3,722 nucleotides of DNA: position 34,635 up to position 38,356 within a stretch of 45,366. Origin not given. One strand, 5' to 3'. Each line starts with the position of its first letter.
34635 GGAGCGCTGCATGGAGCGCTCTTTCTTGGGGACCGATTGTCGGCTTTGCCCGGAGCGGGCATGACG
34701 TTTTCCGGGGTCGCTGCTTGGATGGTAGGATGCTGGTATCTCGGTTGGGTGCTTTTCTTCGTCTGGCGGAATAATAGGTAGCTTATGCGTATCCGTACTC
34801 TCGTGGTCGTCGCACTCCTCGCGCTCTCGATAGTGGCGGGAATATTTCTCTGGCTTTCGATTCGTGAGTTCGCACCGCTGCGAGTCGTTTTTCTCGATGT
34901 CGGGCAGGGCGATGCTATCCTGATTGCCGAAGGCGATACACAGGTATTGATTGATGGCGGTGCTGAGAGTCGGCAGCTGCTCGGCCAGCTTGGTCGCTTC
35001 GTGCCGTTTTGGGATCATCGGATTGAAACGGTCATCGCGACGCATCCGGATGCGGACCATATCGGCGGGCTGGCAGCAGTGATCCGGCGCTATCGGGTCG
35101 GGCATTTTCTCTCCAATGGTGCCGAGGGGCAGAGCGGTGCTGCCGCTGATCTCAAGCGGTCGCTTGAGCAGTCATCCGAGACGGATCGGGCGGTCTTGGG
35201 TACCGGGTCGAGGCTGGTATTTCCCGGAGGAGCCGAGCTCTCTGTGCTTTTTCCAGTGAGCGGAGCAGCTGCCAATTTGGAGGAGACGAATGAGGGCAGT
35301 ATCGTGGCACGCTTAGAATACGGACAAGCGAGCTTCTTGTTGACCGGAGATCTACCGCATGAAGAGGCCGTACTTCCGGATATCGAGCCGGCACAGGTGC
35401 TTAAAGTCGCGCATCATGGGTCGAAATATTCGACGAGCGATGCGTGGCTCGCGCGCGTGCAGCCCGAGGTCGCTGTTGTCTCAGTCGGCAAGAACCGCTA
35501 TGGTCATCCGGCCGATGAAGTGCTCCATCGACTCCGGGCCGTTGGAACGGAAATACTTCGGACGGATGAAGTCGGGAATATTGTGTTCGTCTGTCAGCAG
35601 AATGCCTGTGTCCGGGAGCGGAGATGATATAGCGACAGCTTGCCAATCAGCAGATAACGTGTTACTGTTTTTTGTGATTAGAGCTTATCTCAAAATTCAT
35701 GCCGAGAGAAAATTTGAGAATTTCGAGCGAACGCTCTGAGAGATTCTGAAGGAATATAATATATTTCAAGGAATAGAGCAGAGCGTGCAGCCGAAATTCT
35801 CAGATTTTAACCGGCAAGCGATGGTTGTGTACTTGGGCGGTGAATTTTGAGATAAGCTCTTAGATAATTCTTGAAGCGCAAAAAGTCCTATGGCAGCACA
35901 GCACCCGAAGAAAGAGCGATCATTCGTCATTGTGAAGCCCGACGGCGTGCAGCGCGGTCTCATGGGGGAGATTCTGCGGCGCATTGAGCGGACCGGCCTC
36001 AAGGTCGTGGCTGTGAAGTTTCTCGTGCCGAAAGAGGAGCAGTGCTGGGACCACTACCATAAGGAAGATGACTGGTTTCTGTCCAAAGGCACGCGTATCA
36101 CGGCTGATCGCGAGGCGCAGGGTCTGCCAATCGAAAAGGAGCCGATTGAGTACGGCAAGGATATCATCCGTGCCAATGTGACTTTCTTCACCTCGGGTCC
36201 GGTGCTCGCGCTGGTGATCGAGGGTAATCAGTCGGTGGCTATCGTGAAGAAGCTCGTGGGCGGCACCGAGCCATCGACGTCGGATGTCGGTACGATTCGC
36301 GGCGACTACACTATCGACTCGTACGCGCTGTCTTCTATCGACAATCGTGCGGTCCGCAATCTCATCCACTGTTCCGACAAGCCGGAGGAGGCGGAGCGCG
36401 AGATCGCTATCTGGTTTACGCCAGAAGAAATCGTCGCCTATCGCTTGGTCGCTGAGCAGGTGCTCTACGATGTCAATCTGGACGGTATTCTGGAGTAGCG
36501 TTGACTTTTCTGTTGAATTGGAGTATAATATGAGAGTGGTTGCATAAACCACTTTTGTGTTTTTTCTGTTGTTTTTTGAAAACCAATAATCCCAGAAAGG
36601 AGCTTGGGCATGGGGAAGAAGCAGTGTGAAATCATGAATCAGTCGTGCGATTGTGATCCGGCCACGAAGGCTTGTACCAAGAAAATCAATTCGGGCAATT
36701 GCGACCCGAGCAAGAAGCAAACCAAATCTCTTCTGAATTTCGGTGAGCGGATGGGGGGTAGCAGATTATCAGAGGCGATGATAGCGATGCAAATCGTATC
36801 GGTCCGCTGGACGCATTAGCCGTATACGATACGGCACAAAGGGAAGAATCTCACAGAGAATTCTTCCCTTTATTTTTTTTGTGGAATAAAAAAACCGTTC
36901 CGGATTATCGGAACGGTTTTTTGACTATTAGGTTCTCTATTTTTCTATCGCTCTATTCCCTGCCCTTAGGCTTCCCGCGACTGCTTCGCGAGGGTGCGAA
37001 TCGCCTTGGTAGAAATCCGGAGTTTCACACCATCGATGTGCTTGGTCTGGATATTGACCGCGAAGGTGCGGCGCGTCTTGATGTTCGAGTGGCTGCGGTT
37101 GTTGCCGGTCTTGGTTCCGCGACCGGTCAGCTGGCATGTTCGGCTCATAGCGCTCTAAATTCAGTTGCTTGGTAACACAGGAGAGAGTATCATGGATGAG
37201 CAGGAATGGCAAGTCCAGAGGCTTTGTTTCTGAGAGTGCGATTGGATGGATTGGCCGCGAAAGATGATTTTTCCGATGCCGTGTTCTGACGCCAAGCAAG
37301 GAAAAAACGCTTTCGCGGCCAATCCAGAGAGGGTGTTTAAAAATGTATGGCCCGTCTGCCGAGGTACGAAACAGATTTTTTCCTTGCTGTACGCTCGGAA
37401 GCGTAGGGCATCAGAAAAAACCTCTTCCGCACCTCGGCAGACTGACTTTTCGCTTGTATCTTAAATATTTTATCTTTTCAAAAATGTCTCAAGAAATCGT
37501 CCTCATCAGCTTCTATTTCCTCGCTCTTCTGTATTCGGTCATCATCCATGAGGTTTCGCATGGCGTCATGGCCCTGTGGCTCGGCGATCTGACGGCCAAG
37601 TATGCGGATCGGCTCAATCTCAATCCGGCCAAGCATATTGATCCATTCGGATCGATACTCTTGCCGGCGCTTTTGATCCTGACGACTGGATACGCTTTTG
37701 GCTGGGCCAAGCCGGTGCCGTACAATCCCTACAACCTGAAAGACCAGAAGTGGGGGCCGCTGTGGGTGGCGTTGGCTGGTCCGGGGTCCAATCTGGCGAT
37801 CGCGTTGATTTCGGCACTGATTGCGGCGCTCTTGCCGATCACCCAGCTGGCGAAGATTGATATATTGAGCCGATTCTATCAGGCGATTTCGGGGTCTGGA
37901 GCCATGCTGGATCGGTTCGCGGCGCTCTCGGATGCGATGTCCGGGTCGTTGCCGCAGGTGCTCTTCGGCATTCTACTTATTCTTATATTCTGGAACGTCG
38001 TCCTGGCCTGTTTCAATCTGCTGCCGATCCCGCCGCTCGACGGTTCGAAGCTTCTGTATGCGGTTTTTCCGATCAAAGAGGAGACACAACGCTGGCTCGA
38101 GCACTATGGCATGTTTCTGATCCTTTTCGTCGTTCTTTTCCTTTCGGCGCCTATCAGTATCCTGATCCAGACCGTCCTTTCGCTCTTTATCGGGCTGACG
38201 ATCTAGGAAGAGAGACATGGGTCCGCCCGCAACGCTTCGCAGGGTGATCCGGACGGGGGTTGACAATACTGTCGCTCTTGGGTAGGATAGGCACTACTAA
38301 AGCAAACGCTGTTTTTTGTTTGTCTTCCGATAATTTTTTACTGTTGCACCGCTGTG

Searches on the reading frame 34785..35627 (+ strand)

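Call 40: search_protein_families(library=pfam, proteins=[window:34785-35627:+], max_evalue=0.0001)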
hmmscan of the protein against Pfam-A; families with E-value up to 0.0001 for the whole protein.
window:34785-35627:+ (280 aa): 3 families
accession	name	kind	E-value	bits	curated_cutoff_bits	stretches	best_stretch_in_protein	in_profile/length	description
PF00753.33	Lactamase_B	-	1.4e-16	61.4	22.7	1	38-235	2-195/196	Metallo-beta-lactamase superfamily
PF25281.1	MBL_MAP1B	-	7e-08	32.3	37.6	1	38-119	27-102/279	MAP1B MBL-like domain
PF12706.13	Lactamase_B_2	-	1.3e-05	25.4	27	1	52-206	1-160/200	Beta-lactamase superfamily domain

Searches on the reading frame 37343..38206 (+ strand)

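Call 40: search_protein_families(library=pfam, proteins=[window:37343-38206:+], max_evalue=0.0001)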
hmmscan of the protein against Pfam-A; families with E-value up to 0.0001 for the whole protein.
window:37343-38206:+ (287 aa): 1 family
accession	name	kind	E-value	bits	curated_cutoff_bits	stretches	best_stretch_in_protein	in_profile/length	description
PF02163.28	Peptidase_M50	-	5.5e-14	52.5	27.2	1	58-262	2-220/221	Peptidase family M50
